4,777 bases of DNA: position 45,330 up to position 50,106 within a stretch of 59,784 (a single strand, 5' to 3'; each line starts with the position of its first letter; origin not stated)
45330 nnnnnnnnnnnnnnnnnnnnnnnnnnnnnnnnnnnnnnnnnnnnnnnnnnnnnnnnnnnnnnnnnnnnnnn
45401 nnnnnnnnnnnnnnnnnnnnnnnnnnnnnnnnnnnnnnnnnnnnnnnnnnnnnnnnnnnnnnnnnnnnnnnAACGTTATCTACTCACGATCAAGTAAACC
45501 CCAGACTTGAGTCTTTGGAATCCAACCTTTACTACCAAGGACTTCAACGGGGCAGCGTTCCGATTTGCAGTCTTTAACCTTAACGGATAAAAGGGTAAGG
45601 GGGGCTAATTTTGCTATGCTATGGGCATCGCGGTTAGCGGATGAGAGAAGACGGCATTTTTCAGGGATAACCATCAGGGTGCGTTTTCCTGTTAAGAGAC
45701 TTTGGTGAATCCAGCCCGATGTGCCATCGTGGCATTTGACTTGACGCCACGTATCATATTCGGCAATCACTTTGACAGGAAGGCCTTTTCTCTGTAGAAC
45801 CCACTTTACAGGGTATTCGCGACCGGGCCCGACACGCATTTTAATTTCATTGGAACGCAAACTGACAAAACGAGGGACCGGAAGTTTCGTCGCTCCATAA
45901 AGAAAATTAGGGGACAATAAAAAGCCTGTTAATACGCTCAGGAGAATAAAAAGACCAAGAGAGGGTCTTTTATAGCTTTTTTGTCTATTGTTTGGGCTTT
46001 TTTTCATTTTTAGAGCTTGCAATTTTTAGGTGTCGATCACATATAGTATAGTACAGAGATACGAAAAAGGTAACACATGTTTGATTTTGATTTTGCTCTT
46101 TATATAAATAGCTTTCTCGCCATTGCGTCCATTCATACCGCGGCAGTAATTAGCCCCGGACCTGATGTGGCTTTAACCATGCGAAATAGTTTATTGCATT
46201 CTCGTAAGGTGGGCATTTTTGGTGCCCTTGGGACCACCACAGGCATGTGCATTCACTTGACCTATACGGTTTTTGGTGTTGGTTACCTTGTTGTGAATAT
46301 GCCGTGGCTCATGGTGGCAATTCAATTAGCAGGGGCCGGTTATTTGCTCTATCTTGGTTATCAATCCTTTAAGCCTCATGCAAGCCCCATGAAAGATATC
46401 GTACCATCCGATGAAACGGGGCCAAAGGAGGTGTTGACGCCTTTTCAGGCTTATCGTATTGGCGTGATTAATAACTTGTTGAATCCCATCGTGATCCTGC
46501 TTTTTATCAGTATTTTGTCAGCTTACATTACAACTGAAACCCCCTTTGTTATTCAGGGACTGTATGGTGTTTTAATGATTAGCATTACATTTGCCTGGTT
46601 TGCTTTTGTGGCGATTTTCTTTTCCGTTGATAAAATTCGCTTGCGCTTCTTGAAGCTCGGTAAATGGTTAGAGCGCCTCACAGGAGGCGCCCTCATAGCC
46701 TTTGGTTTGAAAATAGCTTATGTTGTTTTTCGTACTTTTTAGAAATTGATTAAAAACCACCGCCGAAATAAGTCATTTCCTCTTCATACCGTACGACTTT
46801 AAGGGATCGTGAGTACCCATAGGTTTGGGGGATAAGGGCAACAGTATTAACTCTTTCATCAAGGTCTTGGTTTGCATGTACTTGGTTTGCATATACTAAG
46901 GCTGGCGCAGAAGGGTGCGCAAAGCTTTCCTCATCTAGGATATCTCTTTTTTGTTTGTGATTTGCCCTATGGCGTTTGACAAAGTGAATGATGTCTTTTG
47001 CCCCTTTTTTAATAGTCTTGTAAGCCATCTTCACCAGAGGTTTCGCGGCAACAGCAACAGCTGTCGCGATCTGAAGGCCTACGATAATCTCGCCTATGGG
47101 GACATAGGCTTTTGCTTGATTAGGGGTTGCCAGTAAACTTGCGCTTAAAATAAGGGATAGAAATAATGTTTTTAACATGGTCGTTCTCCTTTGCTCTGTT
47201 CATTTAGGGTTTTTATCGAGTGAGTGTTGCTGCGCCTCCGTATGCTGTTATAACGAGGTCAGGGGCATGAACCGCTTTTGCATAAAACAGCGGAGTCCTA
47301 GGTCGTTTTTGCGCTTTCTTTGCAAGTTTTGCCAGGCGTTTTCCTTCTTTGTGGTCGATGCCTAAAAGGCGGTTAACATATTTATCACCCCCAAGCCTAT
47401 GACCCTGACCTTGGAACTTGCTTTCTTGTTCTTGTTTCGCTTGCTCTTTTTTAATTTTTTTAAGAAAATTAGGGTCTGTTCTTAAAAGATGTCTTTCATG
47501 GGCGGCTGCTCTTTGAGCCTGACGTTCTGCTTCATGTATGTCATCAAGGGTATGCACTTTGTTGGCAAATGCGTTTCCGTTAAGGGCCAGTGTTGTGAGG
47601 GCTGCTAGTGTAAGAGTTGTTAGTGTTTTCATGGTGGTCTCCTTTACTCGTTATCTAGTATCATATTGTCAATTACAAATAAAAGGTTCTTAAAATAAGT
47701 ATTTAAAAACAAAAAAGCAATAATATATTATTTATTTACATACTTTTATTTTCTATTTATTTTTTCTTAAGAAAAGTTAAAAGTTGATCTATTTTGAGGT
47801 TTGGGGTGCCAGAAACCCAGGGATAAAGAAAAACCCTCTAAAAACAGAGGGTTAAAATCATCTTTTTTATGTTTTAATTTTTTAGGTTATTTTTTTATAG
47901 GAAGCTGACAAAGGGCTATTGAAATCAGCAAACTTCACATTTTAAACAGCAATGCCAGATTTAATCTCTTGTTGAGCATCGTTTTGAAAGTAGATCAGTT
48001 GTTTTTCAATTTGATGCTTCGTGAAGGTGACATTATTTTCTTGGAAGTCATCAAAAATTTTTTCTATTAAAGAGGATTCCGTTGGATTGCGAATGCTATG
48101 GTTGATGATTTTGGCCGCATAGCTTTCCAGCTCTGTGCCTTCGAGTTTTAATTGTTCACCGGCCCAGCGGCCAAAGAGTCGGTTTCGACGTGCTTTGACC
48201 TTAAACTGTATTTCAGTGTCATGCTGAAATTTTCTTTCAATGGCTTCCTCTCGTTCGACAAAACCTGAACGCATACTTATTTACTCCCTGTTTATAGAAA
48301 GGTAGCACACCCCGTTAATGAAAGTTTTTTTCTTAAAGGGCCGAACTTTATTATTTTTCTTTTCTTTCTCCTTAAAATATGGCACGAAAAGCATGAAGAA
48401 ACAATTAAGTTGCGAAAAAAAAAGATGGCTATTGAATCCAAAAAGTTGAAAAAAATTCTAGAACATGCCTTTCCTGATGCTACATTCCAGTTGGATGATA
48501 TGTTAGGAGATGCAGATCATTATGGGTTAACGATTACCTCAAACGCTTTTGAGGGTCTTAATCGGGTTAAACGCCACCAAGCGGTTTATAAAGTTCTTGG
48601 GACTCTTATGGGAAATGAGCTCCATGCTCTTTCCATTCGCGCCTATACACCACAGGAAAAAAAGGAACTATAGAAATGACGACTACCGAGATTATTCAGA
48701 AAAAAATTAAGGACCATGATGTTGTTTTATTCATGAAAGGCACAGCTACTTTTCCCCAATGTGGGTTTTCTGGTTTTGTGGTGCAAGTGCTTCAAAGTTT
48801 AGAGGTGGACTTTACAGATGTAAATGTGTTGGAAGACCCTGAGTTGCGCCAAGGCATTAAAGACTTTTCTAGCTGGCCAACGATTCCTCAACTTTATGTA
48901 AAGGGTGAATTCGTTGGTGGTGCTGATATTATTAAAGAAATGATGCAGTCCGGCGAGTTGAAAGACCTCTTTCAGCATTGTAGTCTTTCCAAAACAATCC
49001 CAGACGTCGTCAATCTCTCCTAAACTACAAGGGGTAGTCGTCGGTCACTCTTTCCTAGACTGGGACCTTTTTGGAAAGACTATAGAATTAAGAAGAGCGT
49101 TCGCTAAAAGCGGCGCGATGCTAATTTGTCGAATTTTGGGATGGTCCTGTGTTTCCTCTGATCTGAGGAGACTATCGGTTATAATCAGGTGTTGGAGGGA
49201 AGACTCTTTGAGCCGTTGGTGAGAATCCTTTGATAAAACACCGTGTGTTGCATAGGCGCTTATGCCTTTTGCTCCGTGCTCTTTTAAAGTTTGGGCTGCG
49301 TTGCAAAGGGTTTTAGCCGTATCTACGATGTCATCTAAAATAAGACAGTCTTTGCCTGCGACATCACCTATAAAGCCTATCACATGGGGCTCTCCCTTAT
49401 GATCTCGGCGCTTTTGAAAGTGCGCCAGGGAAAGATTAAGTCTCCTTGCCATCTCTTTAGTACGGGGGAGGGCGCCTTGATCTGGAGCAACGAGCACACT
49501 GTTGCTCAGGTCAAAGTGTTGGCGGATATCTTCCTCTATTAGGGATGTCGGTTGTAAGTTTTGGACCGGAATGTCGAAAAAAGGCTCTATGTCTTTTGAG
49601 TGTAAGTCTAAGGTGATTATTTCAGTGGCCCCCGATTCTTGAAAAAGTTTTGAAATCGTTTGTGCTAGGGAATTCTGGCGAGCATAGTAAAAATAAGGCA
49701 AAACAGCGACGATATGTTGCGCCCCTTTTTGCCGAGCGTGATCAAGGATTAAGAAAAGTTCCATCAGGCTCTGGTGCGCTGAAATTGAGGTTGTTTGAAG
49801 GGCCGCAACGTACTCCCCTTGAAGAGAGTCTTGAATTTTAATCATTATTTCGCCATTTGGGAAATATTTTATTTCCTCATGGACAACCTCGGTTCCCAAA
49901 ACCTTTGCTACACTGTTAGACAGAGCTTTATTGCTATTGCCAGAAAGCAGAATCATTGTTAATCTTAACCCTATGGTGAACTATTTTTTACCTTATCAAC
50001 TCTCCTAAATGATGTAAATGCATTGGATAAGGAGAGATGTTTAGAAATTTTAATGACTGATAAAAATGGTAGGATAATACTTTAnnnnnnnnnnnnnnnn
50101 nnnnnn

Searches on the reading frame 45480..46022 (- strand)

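Call 48: search_protein_families(library=pfam, proteins=[window:45480-46022:-], max_evalue=0.00001)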
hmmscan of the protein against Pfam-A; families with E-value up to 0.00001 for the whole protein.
window:45480-46022:- (180 aa): 2 families
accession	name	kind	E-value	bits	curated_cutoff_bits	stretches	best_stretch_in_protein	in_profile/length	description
PF06347.19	SH3_4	-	8.9e-20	70.7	24.1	1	58-112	3-56/56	Bacterial SH3 domain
PF08239.17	SH3_3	-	1e-05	26.1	27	0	61-110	4-53/54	Bacterial SH3 domain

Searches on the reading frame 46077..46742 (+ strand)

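Call 48: search_protein_families(library=pfam, proteins=[window:46077-46742:+], max_evalue=0.00001)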
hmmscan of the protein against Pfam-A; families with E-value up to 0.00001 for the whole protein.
window:46077-46742:+ (221 aa): 1 family
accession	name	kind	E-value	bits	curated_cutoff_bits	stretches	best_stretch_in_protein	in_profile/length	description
PF01810.24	LysE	-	3.8e-30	105.3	25.6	1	23-215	3-191/193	LysE type translocator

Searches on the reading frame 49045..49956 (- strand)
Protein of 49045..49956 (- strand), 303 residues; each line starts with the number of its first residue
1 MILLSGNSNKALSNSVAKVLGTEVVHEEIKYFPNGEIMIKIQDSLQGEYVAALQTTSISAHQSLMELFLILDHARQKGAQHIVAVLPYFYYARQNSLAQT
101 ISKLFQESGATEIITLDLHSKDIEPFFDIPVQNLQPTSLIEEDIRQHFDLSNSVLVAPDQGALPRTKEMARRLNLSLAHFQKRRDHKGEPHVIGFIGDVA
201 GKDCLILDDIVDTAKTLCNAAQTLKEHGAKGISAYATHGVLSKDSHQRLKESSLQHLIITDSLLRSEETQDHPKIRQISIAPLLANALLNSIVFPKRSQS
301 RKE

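Call 48: search_protein_families(library=pfam, proteins=[window:49045-49956:-], max_evalue=0.00001)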
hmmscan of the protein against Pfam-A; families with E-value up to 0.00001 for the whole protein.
window:49045-49956:- (303 aa): 3 families
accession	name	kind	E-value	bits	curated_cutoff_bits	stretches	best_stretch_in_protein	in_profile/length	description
PF13793.12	Pribosyltran_N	-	1.9e-28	99.1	25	1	1-96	1-96/117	N-terminal domain of ribose phosphate pyrophosphokinase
PF14572.12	Pribosyl_synth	-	7.1e-23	81.9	27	1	193-288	75-170/184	Phosphoribosyl synthetase-associated domain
PF00156.33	Pribosyltran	-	6.1e-18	65.1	26.3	1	142-247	20-133/158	Phosphoribosyl transferase domain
